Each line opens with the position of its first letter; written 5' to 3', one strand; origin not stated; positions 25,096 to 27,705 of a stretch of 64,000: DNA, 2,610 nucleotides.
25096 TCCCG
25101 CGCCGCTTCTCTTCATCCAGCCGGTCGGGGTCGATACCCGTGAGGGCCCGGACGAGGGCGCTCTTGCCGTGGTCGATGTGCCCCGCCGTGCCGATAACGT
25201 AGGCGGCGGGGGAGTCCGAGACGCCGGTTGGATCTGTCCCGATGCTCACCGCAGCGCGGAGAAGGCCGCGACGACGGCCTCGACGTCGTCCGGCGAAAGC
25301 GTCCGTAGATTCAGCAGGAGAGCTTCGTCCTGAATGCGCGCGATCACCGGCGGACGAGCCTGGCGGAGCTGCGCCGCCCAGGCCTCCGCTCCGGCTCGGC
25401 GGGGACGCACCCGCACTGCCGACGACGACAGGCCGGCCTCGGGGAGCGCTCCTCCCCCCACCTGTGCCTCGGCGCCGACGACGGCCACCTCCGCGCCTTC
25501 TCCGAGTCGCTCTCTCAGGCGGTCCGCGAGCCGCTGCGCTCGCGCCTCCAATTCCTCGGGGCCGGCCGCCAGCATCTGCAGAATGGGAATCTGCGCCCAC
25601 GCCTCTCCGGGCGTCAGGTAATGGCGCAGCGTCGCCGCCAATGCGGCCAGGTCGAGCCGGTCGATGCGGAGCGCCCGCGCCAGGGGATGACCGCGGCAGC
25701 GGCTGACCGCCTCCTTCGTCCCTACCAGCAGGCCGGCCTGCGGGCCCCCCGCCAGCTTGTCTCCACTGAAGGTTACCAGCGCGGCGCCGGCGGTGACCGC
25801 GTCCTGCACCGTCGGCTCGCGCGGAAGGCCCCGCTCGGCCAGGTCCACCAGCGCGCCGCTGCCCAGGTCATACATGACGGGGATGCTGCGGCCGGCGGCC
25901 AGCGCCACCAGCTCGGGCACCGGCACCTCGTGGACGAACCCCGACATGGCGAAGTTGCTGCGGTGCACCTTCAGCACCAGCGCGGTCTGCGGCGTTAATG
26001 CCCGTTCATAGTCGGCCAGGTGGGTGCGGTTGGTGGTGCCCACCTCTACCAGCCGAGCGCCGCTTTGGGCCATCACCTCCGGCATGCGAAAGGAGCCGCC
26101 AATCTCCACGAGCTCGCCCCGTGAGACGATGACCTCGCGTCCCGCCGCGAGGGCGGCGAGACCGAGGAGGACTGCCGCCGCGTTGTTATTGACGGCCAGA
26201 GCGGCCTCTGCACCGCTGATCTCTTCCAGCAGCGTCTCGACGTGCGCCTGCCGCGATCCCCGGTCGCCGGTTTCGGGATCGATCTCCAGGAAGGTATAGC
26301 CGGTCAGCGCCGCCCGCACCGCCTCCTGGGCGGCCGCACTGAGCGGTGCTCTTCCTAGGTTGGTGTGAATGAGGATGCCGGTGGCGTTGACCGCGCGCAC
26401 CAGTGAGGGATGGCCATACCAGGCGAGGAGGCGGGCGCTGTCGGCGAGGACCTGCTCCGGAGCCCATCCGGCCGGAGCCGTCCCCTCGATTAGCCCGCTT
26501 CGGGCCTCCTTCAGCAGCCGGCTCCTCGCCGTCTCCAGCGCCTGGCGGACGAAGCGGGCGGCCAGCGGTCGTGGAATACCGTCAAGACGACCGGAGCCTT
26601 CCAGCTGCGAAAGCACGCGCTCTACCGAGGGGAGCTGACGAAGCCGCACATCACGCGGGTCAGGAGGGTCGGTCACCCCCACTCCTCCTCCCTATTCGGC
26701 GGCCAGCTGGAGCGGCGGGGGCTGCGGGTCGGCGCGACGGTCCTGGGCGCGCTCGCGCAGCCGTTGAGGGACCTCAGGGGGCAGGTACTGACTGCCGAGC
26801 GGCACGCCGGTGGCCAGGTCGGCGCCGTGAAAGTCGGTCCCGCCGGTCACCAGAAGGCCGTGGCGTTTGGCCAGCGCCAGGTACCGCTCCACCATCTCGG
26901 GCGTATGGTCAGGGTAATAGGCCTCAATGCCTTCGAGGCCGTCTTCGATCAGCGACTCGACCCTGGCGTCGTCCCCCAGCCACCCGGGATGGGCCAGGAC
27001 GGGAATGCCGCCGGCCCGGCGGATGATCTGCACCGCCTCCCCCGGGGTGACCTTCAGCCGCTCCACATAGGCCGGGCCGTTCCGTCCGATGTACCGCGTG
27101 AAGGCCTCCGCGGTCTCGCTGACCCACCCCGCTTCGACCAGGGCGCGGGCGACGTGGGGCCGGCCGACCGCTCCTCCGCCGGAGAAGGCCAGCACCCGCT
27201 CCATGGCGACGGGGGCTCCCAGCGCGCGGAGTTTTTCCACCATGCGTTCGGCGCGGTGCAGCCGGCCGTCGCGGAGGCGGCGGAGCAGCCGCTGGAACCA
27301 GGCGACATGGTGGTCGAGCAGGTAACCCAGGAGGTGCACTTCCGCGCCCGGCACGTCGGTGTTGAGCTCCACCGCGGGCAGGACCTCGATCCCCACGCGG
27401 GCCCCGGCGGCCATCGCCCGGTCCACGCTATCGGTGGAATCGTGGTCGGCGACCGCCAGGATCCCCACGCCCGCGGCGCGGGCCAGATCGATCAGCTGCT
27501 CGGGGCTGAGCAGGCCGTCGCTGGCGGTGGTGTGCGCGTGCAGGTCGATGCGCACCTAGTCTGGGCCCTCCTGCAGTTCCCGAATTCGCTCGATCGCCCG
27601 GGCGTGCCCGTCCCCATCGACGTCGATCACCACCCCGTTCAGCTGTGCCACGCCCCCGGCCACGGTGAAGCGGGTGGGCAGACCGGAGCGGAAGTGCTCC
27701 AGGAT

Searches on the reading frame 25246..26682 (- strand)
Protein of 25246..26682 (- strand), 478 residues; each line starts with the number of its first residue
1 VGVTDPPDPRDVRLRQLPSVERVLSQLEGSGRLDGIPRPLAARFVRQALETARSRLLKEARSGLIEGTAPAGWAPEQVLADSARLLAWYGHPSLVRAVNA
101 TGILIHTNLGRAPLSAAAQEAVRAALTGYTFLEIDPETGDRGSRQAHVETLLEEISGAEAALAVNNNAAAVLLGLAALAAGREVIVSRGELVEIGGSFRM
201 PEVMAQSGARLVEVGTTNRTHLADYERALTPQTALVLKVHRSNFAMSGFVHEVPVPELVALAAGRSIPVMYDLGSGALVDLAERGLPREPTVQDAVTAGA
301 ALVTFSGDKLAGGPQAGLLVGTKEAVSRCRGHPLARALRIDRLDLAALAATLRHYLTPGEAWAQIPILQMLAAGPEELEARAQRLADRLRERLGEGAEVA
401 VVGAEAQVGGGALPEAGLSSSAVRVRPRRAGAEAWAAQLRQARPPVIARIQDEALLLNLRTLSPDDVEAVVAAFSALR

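Call 9: search_protein_families(library=pfam, proteins=[window:25246-26682:-])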
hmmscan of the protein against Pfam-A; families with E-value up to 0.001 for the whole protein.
window:25246-26682:- (478 aa): 3 families
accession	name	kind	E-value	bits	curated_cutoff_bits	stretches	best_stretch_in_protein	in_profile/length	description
PF03841.19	SelA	-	2.1e-145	484.8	22.8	1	98-462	2-366/367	L-seryl-tRNA selenium transferase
PF12390.13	Se-cys_synth_N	-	9.4e-07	29.3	22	1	14-53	1-40/40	Selenocysteine synthase N terminal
PF01041.23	DegT_DnrJ_EryC1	-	2.5e-05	24.1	19.8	1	140-272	21-145/360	DegT/DnrJ/EryC1/StrS aminotransferase family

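Call 11: find_encoding_contigs(protein=window:25246-26682:-, flank=10000, max_places=10)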
Protein window:25246-26682:- (478 aa): 1 contig read that carries it; 1 place shown.
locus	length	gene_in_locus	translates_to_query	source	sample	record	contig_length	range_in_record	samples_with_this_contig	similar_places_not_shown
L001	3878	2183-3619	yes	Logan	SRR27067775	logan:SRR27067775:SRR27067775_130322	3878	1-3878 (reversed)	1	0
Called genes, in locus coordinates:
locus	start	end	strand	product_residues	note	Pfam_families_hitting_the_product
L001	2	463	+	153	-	?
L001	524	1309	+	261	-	PF00149:Metallophos, PF13277:YmdB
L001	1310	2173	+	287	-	PF02811:PHP (weak)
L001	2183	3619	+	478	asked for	PF12390:Se-cys_synth_N (weak), PF03841:SelA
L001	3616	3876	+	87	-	?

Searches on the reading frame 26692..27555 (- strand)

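Call 9: search_protein_families(library=pfam, proteins=[window:26692-27555:-])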
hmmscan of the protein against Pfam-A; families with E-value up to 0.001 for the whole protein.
window:26692-27555:- (287 aa): 1 family
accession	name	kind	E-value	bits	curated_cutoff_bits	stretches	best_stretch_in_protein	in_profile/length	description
PF02811.25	PHP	-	1e-06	29.6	26.4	1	4-70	1-68/164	PHP domain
